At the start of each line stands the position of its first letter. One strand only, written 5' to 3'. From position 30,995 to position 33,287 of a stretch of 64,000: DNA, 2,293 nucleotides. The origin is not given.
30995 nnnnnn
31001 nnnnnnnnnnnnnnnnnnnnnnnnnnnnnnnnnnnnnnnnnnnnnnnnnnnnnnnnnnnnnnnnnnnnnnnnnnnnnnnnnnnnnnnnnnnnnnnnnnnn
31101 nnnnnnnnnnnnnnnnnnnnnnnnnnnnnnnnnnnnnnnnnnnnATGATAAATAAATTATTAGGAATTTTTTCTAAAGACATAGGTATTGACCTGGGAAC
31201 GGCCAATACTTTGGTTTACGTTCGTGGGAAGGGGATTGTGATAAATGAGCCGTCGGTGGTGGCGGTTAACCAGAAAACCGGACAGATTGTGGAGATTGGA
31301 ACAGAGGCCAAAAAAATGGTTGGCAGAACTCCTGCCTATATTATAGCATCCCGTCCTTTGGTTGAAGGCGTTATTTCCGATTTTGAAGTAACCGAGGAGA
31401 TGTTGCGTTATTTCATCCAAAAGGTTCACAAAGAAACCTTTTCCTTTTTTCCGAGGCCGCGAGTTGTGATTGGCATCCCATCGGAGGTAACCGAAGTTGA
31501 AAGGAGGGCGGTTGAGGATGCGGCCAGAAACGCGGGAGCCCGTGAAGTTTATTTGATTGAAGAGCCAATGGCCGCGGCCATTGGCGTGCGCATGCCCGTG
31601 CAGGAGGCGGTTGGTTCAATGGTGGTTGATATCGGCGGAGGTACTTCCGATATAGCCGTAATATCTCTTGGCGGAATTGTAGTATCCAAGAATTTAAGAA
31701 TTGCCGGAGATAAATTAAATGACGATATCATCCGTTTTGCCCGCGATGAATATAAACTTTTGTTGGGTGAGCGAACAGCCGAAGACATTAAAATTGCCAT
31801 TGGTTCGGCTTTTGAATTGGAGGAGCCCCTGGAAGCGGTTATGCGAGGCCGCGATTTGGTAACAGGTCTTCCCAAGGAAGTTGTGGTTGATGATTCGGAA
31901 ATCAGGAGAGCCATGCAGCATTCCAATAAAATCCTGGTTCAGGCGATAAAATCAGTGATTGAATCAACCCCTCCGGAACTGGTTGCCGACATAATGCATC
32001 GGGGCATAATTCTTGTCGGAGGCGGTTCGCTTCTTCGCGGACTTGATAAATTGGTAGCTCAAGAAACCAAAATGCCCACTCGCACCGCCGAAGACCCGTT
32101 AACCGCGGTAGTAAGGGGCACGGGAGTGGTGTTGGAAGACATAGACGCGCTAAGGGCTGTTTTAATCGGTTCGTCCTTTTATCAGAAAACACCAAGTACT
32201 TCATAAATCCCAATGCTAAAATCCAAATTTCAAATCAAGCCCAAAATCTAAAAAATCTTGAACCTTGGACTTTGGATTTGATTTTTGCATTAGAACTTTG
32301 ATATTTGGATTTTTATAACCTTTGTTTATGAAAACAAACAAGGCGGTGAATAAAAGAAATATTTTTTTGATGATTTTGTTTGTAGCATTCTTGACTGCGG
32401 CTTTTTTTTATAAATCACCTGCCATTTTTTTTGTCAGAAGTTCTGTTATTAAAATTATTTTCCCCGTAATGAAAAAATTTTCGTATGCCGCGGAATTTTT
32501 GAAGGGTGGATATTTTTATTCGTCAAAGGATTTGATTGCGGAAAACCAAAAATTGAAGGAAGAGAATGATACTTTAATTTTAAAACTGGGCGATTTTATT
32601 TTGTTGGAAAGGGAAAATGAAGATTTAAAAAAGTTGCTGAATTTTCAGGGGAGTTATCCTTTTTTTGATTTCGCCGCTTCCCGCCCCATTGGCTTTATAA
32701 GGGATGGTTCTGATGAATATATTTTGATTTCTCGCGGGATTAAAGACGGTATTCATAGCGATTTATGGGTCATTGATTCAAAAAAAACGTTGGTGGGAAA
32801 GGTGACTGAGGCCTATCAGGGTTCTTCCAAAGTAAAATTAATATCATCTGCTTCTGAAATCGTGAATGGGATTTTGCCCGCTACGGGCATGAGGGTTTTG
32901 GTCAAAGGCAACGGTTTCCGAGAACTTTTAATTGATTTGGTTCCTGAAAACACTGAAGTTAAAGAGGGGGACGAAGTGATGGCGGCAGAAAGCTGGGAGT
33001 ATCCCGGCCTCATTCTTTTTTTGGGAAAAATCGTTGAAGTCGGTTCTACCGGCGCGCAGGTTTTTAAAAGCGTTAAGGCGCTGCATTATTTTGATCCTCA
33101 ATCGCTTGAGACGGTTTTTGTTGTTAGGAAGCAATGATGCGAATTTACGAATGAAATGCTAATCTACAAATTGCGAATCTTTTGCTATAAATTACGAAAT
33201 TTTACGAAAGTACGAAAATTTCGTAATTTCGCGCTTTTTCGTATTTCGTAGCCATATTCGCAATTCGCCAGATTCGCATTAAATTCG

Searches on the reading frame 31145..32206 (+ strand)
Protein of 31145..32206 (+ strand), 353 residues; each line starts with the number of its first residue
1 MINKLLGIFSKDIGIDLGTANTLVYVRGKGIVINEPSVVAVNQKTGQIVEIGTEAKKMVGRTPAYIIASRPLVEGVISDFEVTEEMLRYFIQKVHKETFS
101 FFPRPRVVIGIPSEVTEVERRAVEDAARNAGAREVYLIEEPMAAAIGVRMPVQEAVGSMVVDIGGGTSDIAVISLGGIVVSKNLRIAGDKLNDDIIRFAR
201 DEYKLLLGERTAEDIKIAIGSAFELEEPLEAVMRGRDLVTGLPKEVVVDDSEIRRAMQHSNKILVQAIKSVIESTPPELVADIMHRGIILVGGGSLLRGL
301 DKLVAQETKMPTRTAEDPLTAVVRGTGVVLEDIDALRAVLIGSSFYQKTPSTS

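Call 9: search_protein_families(library=pfam, proteins=[window:31145-32206:+])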
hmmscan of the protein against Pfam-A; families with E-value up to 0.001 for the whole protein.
window:31145-32206:+ (353 aa): 5 families
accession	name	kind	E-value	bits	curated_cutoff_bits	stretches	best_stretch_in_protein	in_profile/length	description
PF06723.19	MreB_Mbl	-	1.4e-138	461.6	27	1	10-336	1-325/327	MreB/Mbl protein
PF14450.12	FtsA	-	4.1e-11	43.8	31.8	1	159-317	1-112/127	Cell division protein FtsA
PF00012.26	HSP70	-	4.2e-11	42.2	20.6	1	92-205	119-240/599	Hsp70 protein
PF00022.25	Actin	-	1.2e-07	31.1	27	1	36-200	31-188/410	Actin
PF11104.14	PilM_2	-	7.7e-05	22.2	27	0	287-316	277-306/340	Type IV pilus assembly protein PilM;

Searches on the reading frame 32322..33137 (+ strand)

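Call 9: search_protein_families(library=pfam, proteins=[window:32322-33137:+])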
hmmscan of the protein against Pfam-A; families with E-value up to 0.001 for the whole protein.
window:32322-33137:+ (271 aa): 1 family
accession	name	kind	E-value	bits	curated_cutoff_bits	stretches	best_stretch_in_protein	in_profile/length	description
PF04085.20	MreC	-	3.4e-20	72.8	28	1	129-268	8-146/147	Rod shape-determining protein MreC, barrel core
